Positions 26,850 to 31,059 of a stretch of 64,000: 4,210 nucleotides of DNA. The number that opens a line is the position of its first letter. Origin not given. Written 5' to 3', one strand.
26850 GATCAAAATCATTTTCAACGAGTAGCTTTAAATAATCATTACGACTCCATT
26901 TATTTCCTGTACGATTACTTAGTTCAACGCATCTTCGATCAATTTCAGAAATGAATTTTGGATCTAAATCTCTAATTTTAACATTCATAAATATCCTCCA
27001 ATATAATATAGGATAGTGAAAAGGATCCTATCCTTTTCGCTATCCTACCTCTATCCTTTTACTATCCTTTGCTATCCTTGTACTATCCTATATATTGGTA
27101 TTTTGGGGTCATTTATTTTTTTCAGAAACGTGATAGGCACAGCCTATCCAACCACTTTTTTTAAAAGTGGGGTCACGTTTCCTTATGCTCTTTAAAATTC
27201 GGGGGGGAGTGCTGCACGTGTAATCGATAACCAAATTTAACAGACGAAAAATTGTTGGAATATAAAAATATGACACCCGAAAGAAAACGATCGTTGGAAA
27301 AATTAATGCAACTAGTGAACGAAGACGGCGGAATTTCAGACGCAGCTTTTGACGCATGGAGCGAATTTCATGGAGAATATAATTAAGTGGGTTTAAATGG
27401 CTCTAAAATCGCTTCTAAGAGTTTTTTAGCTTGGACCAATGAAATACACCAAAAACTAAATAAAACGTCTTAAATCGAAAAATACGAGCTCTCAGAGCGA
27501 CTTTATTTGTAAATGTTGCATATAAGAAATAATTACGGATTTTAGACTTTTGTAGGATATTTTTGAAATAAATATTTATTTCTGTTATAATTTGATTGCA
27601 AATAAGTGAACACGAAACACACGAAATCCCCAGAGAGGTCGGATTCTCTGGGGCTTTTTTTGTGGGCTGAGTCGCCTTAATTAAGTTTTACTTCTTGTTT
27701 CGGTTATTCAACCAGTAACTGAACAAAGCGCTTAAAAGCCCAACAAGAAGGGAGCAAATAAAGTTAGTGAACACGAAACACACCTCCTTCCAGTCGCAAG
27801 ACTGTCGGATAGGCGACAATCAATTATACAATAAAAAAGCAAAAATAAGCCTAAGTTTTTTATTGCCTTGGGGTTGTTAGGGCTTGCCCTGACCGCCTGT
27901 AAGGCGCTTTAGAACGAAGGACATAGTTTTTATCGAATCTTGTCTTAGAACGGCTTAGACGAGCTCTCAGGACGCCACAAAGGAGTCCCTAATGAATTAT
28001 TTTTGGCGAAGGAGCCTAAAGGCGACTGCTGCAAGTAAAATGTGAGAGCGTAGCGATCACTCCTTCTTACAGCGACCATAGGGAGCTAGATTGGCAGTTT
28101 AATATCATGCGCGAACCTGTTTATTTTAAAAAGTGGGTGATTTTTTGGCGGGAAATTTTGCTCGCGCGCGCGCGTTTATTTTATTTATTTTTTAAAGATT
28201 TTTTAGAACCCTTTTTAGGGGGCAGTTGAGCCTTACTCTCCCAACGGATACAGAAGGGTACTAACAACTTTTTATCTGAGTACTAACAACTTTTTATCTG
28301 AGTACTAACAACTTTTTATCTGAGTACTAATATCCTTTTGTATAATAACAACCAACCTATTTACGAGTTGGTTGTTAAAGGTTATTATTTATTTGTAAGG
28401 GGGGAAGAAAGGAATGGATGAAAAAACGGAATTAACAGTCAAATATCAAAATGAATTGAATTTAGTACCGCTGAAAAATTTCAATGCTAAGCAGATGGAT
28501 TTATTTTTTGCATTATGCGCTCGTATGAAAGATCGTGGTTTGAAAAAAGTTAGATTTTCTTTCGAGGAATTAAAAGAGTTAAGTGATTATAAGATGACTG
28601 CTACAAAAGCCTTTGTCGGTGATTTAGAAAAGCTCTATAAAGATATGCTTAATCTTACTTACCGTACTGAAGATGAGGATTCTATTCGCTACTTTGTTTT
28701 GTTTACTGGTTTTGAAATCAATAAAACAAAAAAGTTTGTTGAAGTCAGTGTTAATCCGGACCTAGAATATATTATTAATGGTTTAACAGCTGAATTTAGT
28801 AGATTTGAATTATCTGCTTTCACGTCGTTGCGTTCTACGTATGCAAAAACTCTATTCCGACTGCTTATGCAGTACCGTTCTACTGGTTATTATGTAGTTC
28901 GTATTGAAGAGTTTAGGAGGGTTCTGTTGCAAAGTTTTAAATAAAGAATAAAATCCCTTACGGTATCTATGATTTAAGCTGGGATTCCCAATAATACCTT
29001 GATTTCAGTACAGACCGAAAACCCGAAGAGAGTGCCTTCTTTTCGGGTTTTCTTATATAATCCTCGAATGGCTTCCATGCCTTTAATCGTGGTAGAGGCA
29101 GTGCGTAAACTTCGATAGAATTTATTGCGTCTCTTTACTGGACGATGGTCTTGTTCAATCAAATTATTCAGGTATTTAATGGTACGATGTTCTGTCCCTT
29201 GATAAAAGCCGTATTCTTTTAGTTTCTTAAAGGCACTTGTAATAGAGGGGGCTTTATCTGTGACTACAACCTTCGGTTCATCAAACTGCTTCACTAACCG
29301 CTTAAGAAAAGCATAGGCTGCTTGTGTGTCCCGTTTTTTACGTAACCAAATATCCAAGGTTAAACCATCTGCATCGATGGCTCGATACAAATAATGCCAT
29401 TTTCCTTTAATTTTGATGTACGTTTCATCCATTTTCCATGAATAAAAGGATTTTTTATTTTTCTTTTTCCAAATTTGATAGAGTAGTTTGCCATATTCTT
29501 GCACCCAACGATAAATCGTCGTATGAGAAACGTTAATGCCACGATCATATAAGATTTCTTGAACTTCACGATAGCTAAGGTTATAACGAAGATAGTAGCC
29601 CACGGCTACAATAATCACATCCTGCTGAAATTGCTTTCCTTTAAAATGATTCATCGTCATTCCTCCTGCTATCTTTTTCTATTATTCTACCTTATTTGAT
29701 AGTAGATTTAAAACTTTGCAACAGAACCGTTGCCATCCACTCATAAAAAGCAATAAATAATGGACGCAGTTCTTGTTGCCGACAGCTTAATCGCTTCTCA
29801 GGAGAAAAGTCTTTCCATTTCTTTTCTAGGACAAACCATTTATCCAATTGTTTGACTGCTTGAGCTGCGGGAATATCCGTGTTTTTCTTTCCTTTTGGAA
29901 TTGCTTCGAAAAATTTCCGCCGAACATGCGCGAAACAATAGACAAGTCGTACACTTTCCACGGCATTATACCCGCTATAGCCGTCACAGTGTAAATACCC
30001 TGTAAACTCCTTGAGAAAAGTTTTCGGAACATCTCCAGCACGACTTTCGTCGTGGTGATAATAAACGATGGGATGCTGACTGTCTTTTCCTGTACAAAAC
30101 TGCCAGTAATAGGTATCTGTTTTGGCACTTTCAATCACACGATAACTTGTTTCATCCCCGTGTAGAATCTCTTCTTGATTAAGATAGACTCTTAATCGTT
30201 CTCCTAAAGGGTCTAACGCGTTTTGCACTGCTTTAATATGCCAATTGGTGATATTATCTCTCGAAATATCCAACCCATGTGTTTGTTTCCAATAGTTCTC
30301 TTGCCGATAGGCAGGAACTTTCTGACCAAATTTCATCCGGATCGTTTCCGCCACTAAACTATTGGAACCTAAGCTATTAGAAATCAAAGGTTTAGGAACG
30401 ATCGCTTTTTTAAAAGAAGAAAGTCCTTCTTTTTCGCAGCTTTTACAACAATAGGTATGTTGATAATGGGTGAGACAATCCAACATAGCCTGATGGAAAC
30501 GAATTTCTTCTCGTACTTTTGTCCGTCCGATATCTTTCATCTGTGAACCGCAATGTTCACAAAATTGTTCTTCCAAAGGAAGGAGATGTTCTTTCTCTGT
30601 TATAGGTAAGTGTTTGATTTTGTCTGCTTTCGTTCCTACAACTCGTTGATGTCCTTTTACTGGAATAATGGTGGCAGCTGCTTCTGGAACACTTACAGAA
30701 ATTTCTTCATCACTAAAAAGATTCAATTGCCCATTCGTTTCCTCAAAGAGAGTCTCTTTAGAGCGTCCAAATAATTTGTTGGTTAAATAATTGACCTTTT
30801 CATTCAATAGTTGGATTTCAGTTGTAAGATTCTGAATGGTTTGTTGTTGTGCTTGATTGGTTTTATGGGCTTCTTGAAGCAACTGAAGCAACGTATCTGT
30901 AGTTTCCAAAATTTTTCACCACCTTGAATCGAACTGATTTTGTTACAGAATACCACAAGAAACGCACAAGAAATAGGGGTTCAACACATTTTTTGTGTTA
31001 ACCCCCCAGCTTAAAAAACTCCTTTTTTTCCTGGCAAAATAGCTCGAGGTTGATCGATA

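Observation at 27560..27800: Unannotated par-like type I toxin-antitoxin: Fst/PepA1-like 28-aa peptide plus antisense sRNA next to the replicon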

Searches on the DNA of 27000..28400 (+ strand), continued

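Call 24: get_annotated_region(hit=H97, flank=400)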
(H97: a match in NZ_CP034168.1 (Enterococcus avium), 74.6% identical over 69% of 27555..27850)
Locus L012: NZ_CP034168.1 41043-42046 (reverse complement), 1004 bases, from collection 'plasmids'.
description: Enterococcus avium strain 352 plasmid unnamed, complete sequence
organism: Enterococcus avium (NCBI taxid 33945)
taxonomy: Bacteria; Bacillota; Bacilli; Lactobacillales; Enterococcaceae; Enterococcus; Enterococcus avium
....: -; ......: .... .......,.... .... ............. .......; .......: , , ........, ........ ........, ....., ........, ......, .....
typing (MOB-suite, as given by PLSDB): mobilizable; replicon Inc18; relaxase MOBP
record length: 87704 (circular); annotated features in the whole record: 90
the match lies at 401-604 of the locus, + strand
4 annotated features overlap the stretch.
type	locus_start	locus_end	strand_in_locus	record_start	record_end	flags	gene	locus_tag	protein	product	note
CDS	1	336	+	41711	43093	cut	-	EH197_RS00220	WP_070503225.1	glucosaminidase domain-containing protein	-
CDS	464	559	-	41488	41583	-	-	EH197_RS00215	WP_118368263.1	type I toxin-antitoxin system Fst family toxin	-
CDS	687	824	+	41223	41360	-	-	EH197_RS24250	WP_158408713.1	hypothetical protein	-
CDS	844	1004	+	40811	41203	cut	-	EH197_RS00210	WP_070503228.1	hypothetical protein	-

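Call 25: get_annotated_region(hit=H75, flank=400)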
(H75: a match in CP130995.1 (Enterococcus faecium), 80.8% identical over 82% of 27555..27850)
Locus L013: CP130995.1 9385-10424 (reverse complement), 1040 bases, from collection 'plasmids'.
description: Enterococcus faecium strain C0019EM0019 plasmid unnamed
organism: Enterococcus faecium (NCBI taxid 1352)
taxonomy: Bacteria; Bacillota; Bacilli; Lactobacillales; Enterococcaceae; Enterococcus; Enterococcus faecium
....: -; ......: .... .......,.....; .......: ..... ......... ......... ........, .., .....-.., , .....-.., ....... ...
typing (MOB-suite, as given by PLSDB): mobilizable; relaxase MOBP
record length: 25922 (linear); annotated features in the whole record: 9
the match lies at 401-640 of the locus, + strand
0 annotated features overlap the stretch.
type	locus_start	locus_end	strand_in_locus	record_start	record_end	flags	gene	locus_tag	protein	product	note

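Call 26: get_annotated_region(hit=H51, flank=400)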
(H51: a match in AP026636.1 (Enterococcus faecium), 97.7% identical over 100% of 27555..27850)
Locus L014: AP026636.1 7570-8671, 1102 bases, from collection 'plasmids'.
description: Enterococcus faecium AA290 plasmid pAA290_3 DNA, complete sequence
organism: Enterococcus faecium (NCBI taxid 1352)
taxonomy: Bacteria; Bacillota; Bacilli; Lactobacillales; Enterococcaceae; Enterococcus; Enterococcus faecium
host: -; source: Homo sapiens; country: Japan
typing (MOB-suite, as given by PLSDB): non-mobilizable; replicon rep_cluster_1763,rep_cluster_889
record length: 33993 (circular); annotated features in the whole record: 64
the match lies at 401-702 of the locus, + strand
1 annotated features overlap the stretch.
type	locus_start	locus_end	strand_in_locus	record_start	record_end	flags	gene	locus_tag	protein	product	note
CDS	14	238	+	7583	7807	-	-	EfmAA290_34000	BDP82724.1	hypothetical protein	-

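Call 47: search_rna_families(sources=[L078, L006, L012, L011], threshold=evalue, max_evalue=1)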
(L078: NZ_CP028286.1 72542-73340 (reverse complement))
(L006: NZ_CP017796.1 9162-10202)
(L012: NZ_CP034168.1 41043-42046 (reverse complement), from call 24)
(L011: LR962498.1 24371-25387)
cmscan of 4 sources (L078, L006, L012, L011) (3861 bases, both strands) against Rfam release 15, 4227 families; matches with E-value up to 1: 8.
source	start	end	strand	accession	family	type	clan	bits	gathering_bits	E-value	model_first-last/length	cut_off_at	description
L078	498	561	-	RF02844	RefA9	Gene; antisense;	-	88.1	49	8e-14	1-64/64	no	Enterococcus sRNA A9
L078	319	495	+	RF02848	RefB11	Gene; sRNA;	-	53.6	54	6.9e-09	1-167/167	no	Enterococcus sRNA B11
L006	416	615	-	RF02442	SpF66_sRNA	Gene; sRNA;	-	29.2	42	0.00028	1-239/239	no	Streptococcus sRNA SpF66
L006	352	466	+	RF00514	His_leader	Cis-reg; leader;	-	27.1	49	0.17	1-126/126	no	Histidine operon leader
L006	417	466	+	RF02399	NsiR1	Gene; sRNA;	-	23.3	39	0.18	1-60/60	no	Nitrogen stress-induced RNA 1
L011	398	594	-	RF02442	SpF66_sRNA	Gene; sRNA;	-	23.3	42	0.012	1-239/239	no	Streptococcus sRNA SpF66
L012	375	439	+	RF02399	NsiR1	Gene; sRNA;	-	20.3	39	0.99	1-60/60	no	Nitrogen stress-induced RNA 1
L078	481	532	+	RF01472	rli40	Gene; sRNA;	-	18.7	100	0.15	1-263/263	no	Listeria sRNA rli40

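Call 80: search_dna_similar(query=L003:395-700:+, collection=plasmids, mode=near, max_rows=25)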
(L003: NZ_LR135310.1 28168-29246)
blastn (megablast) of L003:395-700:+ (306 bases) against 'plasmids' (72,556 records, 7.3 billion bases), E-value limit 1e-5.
Records with a match: 473; places in all: 534; records where one place covers at least 80% of the query: 121.
Best place of each record, by identity: >=99% 123; 95-99% 172; 90-95% 50; 80-90% 121; 60-80% 7.
By first word of the organism name: Enterococcus 469; Staphylococcus 3; Vagococcus 1.
By predicted mobility (MOB-suite, as given by PLSDB): mobilizable 352; non-mobilizable 119; conjugative 2.
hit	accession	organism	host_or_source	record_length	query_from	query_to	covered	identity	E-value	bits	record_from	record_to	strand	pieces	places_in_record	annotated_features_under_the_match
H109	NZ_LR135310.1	Enterococcus faecium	-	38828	1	306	100%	100.0%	7e-159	566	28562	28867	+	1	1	none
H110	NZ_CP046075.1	Enterococcus faecium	Homo sapiens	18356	7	306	98%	100.0%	2e-155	555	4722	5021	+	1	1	none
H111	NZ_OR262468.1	Enterococcus faecium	-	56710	7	306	98%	100.0%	2e-155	555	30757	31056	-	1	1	type I toxin-antitoxin system Fst family toxin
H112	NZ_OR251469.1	Enterococcus faecium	-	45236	7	306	98%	100.0%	2e-155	555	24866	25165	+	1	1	none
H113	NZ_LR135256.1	Enterococcus faecium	-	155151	7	299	96%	95.2%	1e-127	462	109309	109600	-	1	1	type I toxin-antitoxin system Fst family toxin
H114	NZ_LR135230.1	Enterococcus faecium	-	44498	7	285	91%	87.5%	2e-85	322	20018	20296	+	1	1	none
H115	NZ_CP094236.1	Enterococcus faecium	Homo sapiens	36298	7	285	91%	87.5%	2e-85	322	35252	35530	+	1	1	none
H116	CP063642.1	Enterococcus faecium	Homo sapiens,rectal swab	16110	7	285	91%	87.5%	2e-85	322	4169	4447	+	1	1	type I toxin-antitoxin system Fst family toxin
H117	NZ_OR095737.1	Enterococcus faecium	-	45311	7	285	91%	87.5%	2e-85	322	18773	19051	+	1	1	none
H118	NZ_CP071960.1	Enterococcus faecium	Homo sapiens,blood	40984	7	285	91%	87.5%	6e-85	320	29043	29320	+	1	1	none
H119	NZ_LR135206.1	Enterococcus faecium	-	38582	7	285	91%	87.2%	8e-84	316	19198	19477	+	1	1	none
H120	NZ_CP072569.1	Enterococcus faecium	Homo sapiens,blood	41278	7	285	91%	87.2%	8e-84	316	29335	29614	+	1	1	none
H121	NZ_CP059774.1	Enterococcus faecium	Homo sapiens,blood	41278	7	285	91%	87.2%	8e-84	316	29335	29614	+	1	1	none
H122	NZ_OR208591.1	Enterococcus faecium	-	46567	7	285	91%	87.2%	8e-84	316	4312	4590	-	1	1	type I toxin-antitoxin system Fst family toxin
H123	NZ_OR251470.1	Enterococcus faecium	-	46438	7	285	91%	87.2%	8e-84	316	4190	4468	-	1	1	type I toxin-antitoxin system Fst family toxin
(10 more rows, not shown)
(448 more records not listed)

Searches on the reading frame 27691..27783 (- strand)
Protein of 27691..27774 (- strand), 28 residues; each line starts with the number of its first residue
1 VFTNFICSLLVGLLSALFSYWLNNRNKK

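Call 5: search_protein_families(library=pfam, proteins=[window:27691-27774:-], max_evalue=10)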
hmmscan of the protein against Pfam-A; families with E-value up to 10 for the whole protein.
seq(28 aa): 1 family
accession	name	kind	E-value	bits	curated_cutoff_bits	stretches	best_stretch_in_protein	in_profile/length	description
PF13955.11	Fst_toxin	-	0.015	15.6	36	1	2-22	1-21/21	Toxin Fst, type I toxin-antitoxin system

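Call 9: search_protein_families(library=ncbifam, proteins=[window:27691-27774:-, window:27691-27783:-], max_evalue=10)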
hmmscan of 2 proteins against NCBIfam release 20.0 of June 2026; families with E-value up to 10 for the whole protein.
seq(28 aa): 1 family
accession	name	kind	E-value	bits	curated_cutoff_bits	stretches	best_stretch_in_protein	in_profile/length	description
NF033608.1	type_I_tox_Fst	subfamily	2.5e-08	33.6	26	1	1-27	2-28/28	type I toxin-antitoxin system Fst family toxin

seq(31 aa): 1 family
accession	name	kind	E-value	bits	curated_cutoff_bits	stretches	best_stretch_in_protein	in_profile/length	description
NF033608.1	type_I_tox_Fst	subfamily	2.6e-08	33.5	26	1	4-30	2-28/28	type I toxin-antitoxin system Fst family toxin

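Call 60: search_solved_structures(query=window:27691-27774:-, max_evalue=10, show_alignments=3)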
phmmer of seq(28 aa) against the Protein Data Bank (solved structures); distinct sequences matched with E-value up to 10: 3.
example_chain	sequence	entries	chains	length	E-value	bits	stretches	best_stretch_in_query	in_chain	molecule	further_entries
4b19_A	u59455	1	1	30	0.0029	20.8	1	2-28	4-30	PEPA1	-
8z5s_4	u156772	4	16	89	1.3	13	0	5-19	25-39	Flagellar biosynthetic protein FliQ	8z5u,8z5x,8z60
6s3l_G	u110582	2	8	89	9.9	10.4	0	5-19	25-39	Flagellar biosynthetic protein FliQ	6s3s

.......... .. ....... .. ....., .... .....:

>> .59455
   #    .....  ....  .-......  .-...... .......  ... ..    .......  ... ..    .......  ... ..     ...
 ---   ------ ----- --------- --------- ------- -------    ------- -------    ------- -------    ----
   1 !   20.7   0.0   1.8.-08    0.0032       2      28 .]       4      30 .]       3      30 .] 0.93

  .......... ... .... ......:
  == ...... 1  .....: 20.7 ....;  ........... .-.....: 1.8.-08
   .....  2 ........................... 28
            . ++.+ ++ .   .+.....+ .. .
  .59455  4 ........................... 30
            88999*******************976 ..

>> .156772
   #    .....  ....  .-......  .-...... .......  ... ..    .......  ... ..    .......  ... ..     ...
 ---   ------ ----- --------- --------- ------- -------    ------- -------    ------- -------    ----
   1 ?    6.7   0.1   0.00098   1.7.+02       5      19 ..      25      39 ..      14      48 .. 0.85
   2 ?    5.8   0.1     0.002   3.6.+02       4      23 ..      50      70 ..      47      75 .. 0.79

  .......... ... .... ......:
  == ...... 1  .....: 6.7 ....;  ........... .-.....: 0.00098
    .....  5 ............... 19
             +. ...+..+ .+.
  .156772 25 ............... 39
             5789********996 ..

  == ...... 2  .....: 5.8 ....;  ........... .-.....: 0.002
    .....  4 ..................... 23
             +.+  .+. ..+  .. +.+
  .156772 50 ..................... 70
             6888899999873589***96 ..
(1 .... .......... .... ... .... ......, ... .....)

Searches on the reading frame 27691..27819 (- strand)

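Call 5: search_protein_families(library=pfam, proteins=[window:27691-27819:-], max_evalue=10)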
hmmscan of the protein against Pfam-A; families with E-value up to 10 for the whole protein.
seq(43 aa): 1 family
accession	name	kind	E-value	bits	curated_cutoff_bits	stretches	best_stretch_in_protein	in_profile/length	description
PF13955.11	Fst_toxin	-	0.043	14.2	36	1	17-37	1-21/21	Toxin Fst, type I toxin-antitoxin system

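Call 9: search_protein_families(library=ncbifam, proteins=[window:27691-27819:-], max_evalue=10)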
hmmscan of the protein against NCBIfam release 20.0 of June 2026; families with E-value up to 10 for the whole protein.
seq(43 aa): 1 family
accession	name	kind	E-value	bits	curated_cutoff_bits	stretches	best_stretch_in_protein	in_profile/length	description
NF033608.1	type_I_tox_Fst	subfamily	6.9e-08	32.2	26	1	16-42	2-28/28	type I toxin-antitoxin system Fst family toxin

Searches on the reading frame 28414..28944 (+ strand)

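Call 32: search_protein_families(library=pfam, proteins=[window:28414-28944:+], max_evalue=0.01)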
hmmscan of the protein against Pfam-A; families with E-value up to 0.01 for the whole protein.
window:28414-28944:+ (176 aa): 2 families
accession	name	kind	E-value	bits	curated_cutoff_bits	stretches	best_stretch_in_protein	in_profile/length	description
PF01051.27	Rep3_N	-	1.7e-29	103.4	22.4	1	8-152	1-141/141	Initiator Replication protein, WH1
PF22949.1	HRI2_3H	-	0.0029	17.9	27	0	133-155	48-70/80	Heme-regulated eIF-2-alpha kinase, helical domain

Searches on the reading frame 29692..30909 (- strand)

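Call 32: search_protein_families(library=pfam, proteins=[window:29692-30909:-], max_evalue=0.01)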
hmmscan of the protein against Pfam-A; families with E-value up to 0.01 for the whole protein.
window:29692-30909:- (405 aa): 3 families
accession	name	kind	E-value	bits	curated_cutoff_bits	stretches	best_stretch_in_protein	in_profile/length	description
PF03050.20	DDE_Tnp_IS66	-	6.3e-56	190.3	23.1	1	180-396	3-220/284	Transposase IS66 family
PF13007.12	LZ_Tnp_IS66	-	2.2e-06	28.7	22.9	1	35-103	2-68/71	Transposase C of IS166 homeodomain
PF13005.12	zf-IS66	-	3.2e-06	27.9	27.3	1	115-159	2-46/46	zinc-finger binding domain of transposase IS66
